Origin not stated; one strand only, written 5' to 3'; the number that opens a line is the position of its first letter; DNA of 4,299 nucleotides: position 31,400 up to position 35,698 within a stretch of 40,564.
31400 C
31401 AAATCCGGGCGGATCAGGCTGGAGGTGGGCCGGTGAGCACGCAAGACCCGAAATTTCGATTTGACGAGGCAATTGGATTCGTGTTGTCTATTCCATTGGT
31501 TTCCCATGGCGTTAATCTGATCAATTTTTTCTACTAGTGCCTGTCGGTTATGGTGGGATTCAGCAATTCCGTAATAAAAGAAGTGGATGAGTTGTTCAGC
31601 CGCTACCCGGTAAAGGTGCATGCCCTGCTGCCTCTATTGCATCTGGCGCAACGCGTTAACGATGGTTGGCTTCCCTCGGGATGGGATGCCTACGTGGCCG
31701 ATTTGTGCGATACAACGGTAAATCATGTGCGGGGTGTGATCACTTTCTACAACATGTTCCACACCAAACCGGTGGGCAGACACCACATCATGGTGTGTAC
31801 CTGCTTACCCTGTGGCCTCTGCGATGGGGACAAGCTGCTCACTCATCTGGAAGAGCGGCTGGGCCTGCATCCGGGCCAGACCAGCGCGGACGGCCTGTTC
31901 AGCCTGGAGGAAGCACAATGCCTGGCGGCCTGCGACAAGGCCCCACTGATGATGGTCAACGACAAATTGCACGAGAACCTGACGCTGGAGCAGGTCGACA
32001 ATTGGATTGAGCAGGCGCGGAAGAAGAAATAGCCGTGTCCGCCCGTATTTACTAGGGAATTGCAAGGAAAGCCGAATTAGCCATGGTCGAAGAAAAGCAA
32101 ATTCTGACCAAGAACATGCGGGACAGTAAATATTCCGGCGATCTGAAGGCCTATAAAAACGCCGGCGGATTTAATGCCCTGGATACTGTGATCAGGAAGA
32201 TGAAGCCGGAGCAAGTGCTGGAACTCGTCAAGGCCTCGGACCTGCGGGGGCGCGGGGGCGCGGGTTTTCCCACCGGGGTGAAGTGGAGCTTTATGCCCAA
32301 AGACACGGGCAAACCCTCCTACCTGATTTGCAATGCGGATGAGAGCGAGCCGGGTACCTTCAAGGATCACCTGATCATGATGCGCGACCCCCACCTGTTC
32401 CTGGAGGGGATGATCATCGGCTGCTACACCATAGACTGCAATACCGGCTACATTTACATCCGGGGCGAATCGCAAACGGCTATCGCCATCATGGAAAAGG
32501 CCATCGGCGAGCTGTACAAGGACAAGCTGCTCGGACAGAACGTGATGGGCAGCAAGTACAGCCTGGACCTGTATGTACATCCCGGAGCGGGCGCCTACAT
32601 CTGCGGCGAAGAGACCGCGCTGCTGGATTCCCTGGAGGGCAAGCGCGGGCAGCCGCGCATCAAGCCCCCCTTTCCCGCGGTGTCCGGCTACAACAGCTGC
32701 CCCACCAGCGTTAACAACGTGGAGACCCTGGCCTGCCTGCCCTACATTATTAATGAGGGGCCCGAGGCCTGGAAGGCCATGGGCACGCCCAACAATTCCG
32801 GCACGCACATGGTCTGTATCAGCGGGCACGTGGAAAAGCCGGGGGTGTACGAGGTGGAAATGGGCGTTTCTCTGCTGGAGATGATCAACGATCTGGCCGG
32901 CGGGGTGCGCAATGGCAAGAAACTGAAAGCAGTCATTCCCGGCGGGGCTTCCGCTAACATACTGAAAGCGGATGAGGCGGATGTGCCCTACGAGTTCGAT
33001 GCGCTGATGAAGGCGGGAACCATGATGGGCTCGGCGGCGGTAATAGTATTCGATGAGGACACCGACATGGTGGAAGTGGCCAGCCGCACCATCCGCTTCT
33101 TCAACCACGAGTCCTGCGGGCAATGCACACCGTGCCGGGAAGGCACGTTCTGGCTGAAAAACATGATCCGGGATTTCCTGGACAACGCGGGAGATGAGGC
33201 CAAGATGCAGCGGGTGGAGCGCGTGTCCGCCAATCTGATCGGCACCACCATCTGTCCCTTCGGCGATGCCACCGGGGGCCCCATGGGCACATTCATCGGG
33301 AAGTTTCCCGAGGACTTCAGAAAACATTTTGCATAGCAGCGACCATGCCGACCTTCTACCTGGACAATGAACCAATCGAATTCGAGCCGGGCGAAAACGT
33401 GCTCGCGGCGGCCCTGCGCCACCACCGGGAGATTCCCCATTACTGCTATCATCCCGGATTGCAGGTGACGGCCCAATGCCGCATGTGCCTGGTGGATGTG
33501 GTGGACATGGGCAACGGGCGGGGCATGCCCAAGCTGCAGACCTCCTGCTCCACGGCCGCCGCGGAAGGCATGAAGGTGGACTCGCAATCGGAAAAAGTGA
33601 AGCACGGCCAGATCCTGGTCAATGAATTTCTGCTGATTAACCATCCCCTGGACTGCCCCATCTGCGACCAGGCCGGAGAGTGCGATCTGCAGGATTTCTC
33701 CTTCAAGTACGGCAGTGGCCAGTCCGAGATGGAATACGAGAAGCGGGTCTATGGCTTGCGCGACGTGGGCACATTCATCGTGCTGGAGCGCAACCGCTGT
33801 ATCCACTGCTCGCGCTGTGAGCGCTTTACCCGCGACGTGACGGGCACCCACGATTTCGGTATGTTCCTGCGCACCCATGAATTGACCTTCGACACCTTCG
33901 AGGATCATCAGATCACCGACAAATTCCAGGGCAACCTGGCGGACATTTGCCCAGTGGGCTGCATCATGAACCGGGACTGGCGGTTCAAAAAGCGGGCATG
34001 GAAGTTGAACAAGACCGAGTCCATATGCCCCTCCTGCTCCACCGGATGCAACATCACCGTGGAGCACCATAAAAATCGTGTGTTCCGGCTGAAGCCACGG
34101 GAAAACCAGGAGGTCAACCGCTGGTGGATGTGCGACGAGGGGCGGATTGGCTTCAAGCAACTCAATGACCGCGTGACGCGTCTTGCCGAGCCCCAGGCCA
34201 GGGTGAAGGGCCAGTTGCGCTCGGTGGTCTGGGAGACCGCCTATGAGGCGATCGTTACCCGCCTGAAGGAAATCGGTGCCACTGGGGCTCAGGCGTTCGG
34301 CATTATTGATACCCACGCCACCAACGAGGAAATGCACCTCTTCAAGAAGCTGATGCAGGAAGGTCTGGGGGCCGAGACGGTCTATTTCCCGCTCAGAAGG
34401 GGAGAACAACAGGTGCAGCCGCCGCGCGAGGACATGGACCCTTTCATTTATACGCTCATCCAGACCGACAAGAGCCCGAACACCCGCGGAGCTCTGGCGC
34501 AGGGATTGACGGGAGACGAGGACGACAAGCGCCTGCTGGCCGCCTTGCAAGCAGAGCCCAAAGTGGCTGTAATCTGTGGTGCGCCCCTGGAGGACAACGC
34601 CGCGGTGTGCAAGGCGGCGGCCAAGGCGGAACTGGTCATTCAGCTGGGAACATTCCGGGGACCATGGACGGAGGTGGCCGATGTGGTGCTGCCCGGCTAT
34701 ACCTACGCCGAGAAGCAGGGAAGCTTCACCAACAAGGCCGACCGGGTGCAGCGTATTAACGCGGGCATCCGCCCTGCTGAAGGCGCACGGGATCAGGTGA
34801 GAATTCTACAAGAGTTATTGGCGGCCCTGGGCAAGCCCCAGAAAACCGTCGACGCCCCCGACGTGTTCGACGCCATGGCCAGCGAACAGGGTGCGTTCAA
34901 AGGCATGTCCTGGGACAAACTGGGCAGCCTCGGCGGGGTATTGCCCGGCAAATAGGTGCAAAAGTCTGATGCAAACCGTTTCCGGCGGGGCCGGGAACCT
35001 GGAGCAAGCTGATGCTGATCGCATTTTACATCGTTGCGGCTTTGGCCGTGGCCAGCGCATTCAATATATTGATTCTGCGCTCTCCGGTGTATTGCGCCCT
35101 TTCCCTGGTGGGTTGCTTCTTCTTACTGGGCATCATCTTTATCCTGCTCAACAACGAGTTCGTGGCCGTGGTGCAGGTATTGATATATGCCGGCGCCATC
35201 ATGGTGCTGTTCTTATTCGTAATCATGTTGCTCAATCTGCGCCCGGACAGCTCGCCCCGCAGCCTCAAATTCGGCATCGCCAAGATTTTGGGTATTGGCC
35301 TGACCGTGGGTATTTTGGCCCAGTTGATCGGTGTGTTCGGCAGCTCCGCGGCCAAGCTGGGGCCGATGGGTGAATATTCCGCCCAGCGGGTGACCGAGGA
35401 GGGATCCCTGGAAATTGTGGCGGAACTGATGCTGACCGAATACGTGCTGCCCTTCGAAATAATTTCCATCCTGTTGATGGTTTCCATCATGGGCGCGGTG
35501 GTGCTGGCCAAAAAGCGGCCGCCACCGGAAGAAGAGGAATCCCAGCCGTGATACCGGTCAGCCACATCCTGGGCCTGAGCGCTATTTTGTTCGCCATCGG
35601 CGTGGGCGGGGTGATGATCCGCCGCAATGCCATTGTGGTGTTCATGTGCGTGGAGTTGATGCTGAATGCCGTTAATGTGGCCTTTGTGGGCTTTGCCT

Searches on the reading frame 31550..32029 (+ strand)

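Call 40: search_protein_families(library=pfam, proteins=[window:31550-32029:+], max_evalue=0.00001)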
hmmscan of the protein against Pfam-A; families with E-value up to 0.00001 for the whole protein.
window:31550-32029:+ (160 aa): 1 family
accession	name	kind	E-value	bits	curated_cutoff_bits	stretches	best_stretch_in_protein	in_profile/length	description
PF01257.25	2Fe-2S_thioredx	-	1e-47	162.1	24.8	1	13-156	2-144/145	Thioredoxin-like [2Fe-2S] ferredoxin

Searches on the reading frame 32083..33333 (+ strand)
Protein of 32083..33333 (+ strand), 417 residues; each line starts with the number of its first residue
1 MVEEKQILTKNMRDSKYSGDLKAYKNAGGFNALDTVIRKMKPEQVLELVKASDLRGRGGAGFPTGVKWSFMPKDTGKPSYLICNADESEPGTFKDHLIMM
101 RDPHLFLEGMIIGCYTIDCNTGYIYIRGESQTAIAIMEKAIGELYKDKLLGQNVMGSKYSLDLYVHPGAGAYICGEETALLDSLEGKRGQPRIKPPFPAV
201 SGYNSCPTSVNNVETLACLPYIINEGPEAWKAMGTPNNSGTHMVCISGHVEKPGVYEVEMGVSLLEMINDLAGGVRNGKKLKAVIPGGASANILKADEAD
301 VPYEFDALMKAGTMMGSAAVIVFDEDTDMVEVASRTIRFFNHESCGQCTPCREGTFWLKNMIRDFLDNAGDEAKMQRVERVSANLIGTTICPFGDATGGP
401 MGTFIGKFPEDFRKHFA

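Call 40: search_protein_families(library=pfam, proteins=[window:32083-33333:+], max_evalue=0.00001)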
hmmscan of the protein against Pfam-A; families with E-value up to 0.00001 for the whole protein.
window:32083-33333:+ (417 aa): 4 families
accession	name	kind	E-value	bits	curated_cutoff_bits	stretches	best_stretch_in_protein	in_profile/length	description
PF01512.22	Complex1_51K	-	3e-47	160.7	31.2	1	49-219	1-148/150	Nuo51 FMN-binding domain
PF10589.14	NADH_4Fe-4S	-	3.7e-24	84.9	23.5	1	331-415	1-85/85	NADH-ubiquinone oxidoreductase-F iron-sulfur binding region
PF22461.2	SLBB_2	-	1.7e-12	47.7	27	1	244-322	3-79/79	SLBB domain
PF10531.15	SLBB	-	1e-07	32.1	27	1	243-279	1-37/55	SLBB domain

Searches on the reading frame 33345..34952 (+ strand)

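Call 40: search_protein_families(library=pfam, proteins=[window:33345-34952:+], max_evalue=0.00001)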
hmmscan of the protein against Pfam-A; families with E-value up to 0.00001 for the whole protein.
window:33345-34952:+ (536 aa): 7 families
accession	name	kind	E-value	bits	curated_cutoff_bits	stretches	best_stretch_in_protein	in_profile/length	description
PF22117.2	Fer4_Nqo3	-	3.4e-21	75.6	27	1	142-207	1-66/67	NADH-quinone oxidoreductase subunit 3, ferredoxin-like domain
PF00384.28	Molybdopterin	-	3.7e-19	69.4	24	2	403-492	257-351/353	Molybdopterin oxidoreductase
PF13510.11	Fer2_4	-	1.9e-15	57.1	22.8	1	3-82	5-81/82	2Fe-2S iron-sulfur cluster binding domain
PF10588.14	NADH-G_4Fe-4S_3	-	3.5e-14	52.5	27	1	93-125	5-37/40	NADH-ubiquinone oxidoreductase-G iron-sulfur binding region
PF04879.21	Molybdop_Fe4S4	-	8.2e-10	39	22.7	1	223-274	3-54/55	Molybdopterin oxidoreductase Fe4S4 domain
PF22151.2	Fer4_NDSU1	-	1e-08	35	23.8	1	222-267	2-47/51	NADH-ubiquinone oxidoreductase NDSU1/NuoG-like, 4Fe-4S domain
PF00111.32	Fer2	-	3.8e-06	27.2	21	1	10-54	7-49/77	2Fe-2S iron-sulfur cluster binding domain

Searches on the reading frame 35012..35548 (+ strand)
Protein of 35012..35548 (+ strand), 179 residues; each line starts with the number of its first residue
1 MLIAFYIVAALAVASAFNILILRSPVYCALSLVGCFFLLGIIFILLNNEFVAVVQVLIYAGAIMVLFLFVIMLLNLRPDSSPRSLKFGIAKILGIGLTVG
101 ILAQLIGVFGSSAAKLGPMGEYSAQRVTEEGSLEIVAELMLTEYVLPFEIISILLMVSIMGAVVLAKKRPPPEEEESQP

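Call 40: search_protein_families(library=pfam, proteins=[window:35012-35548:+], max_evalue=0.00001)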
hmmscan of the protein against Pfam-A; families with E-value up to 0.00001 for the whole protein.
window:35012-35548:+ (179 aa): 1 family
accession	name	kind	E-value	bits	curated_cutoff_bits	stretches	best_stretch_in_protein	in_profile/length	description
PF00499.25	Oxidored_q3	-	4e-35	121.2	33.2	1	15-165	1-146/146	NADH-ubiquinone/plastoquinone oxidoreductase chain 6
